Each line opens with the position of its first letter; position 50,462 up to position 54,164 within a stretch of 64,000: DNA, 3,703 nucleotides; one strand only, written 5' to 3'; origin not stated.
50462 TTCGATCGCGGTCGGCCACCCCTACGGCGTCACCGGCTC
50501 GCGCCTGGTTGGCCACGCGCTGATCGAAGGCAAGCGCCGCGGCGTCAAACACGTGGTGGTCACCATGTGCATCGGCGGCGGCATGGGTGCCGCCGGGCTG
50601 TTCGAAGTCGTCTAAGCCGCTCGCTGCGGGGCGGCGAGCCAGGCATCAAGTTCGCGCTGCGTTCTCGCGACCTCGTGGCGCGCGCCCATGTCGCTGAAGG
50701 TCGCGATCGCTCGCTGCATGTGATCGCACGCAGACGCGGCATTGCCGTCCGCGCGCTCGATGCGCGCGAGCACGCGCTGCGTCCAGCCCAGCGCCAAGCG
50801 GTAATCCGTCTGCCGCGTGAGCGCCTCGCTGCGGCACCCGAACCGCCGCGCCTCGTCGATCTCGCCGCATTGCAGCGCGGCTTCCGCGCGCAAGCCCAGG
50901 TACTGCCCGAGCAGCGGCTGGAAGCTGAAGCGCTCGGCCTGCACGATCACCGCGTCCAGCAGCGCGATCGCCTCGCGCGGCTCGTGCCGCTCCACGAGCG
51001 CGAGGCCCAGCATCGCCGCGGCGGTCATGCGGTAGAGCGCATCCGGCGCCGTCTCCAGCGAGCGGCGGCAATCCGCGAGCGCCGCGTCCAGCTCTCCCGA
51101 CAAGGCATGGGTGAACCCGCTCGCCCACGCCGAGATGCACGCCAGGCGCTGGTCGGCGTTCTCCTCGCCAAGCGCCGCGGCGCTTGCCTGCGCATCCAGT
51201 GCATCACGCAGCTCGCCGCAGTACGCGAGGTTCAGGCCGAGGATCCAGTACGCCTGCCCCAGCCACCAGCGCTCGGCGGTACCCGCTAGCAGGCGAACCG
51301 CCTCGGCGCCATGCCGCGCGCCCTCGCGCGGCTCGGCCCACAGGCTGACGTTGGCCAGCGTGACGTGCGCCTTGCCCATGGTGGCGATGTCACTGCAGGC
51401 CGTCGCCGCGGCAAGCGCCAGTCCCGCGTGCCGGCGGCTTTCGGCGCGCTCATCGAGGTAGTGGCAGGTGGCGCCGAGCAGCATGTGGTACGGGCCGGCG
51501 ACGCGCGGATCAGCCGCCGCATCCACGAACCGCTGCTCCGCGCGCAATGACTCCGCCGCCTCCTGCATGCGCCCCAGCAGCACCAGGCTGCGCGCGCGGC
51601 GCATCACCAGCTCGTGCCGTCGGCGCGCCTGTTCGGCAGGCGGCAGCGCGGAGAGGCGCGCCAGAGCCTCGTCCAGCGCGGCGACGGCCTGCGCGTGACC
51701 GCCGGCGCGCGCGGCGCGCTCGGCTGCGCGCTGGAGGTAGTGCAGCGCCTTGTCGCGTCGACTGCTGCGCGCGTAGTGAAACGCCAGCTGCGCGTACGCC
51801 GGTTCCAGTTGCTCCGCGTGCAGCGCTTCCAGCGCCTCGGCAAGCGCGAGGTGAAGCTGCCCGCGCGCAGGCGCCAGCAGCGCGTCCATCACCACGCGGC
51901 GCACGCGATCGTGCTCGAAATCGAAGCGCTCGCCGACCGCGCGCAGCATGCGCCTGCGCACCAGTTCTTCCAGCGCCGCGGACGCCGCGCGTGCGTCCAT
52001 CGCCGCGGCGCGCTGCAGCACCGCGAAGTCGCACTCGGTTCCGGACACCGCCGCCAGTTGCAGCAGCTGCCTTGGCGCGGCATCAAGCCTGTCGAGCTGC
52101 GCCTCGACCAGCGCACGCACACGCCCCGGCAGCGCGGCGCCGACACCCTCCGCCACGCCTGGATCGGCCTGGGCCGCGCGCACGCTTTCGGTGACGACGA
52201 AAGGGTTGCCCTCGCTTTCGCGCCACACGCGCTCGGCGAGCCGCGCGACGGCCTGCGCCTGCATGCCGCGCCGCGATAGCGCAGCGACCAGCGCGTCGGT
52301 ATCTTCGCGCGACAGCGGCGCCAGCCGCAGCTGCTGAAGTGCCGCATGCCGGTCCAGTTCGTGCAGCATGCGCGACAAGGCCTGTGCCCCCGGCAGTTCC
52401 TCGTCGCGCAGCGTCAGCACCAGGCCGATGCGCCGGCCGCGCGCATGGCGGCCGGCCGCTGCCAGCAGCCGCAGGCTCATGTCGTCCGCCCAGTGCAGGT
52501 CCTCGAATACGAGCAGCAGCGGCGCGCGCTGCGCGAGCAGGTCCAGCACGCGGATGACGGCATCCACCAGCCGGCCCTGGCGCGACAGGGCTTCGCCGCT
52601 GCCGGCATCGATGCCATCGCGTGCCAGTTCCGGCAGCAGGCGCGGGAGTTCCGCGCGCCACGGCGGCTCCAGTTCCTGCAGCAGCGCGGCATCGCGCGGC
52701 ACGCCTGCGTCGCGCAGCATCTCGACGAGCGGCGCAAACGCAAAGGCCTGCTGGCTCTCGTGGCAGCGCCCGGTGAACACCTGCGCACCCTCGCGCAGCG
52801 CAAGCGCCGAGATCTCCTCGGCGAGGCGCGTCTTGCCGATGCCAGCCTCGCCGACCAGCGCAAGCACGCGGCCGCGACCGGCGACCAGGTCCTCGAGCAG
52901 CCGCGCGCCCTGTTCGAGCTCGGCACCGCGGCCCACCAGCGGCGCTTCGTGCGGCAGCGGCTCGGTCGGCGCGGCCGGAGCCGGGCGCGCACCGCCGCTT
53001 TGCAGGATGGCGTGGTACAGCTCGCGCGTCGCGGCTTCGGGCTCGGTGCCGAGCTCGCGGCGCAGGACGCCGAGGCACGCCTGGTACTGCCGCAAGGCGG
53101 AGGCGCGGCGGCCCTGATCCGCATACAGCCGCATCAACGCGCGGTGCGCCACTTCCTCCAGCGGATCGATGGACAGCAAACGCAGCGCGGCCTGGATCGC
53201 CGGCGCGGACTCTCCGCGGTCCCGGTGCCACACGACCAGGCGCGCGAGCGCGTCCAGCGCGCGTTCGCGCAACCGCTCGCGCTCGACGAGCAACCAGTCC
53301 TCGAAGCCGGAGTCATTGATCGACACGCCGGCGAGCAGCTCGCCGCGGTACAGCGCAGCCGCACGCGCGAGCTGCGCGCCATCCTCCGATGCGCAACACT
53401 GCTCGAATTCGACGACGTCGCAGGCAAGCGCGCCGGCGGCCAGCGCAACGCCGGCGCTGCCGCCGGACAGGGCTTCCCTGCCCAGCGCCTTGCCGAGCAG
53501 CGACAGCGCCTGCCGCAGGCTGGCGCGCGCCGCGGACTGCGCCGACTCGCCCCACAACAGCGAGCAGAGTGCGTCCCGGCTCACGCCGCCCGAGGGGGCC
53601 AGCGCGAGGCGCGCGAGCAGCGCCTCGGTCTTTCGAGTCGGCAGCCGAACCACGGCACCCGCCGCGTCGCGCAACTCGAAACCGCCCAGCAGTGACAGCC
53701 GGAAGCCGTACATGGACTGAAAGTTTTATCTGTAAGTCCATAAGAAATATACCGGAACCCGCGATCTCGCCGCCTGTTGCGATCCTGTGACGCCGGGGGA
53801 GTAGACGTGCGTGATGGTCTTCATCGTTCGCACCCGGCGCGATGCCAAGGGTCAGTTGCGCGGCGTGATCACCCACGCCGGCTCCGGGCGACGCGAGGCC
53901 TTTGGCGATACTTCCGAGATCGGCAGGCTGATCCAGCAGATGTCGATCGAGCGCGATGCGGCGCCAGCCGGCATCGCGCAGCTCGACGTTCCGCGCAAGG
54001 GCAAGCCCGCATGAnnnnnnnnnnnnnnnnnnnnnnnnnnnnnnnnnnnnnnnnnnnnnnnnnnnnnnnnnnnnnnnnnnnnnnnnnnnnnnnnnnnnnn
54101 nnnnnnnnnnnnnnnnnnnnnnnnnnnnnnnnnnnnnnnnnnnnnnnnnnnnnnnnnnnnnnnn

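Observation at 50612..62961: Atypical two-partner-secretion locus: leader ORF - TpsA - double-FecR protein - (TA cassette) - TpsB, with a divergent SARP/ATPase/TPR regulator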

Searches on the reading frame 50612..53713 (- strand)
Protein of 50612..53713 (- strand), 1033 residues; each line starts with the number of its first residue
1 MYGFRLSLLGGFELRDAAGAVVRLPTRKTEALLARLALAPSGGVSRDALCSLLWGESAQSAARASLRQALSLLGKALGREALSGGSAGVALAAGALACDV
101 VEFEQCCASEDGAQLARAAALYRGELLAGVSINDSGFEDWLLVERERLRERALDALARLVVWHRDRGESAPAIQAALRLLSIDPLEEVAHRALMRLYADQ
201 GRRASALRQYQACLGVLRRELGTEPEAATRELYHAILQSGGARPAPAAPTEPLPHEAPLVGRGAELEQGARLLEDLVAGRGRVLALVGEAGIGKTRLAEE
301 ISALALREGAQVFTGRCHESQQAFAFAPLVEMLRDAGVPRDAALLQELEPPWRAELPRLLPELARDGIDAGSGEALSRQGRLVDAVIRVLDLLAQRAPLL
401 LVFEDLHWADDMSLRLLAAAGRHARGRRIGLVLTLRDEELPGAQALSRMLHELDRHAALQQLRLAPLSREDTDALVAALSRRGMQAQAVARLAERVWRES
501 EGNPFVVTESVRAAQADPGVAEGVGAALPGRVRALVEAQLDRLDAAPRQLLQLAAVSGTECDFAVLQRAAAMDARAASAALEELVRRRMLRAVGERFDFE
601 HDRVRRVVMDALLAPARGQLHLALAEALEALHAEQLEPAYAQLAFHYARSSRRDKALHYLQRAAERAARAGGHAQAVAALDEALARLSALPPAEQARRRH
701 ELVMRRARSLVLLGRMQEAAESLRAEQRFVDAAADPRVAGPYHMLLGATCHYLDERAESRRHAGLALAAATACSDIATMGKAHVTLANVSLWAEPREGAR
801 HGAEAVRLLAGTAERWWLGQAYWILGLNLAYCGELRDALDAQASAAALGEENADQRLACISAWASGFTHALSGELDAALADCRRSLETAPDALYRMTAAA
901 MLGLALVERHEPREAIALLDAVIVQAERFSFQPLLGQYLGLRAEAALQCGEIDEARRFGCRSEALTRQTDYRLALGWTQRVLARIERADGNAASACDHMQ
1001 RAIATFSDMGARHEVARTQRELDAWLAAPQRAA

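Call 9: search_protein_families(library=pfam, proteins=[window:50612-53713:-], max_evalue=0.01)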
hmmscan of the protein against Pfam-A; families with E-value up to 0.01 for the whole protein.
window:50612-53713:- (1033 aa): 7 families
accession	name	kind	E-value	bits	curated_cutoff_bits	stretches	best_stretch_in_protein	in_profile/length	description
PF13191.12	AAA_16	-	1.3e-26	94.5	32.6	1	258-425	1-160/167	AAA ATPase domain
PF03704.23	BTAD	-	1.2e-24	87.7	22.1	1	113-237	27-146/146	Bacterial transcriptional activator domain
PF13401.12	AAA_22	-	5.9e-05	23.8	27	1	281-417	5-104/130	AAA domain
PF13424.12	TPR_12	-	0.00066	20.3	30.1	2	941-1005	8-74/77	Tetratricopeptide repeat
PF05729.18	NACHT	-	0.0019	18.5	26.7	0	282-475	1-159/167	NACHT domain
PF00931.28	NB-ARC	-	0.0078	15.9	23.5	0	271-302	7-39/248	NB-ARC domain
PF20720.3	nSTAND3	-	0.0096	16.1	27.2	0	282-313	18-49/155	Novel STAND NTPase 3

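Call 10: search_protein_families(library=ncbifam, proteins=[window:50612-53713:-], max_evalue=0.01)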
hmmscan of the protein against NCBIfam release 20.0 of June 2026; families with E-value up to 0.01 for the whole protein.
window:50612-53713:- (1033 aa): 2 families
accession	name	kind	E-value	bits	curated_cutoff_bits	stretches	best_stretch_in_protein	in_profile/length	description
TIGR03903.1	TOMM_kin_cyc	equivalog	4.6e-38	130.7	705.75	1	256-795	480-1030/1267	TOMM system kinase/cyclase fusion protein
NF053617.1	SARPRegAfsRStmc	equivalog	1.3e-11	43.3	1430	1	5-302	30-341/986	SARP-family global regulator AfsR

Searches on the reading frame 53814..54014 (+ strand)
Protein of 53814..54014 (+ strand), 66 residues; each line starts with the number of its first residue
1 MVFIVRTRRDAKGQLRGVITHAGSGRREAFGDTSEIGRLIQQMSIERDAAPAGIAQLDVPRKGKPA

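Call 9: search_protein_families(library=pfam, proteins=[window:53814-54014:+], max_evalue=0.01)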
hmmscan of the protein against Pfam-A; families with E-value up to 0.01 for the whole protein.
window:53814-54014:+ (66 aa): 0 families

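Call 10: search_protein_families(library=ncbifam, proteins=[window:53814-54014:+], max_evalue=0.01)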
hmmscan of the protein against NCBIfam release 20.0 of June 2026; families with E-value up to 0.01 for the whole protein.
window:53814-54014:+ (66 aa): 0 families

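Call 40: find_homologous_proteins(query=window:53814-54011:+, max_evalue=0.01)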
Query window:53814-54011:+ (66 aa): 2 proteins with E <= 0.01 among 2 candidates.
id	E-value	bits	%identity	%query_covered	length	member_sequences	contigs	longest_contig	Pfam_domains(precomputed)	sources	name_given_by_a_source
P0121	1.7e-34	134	100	100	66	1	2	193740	-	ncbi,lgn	-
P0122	6.1e-25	104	82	98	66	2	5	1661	-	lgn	-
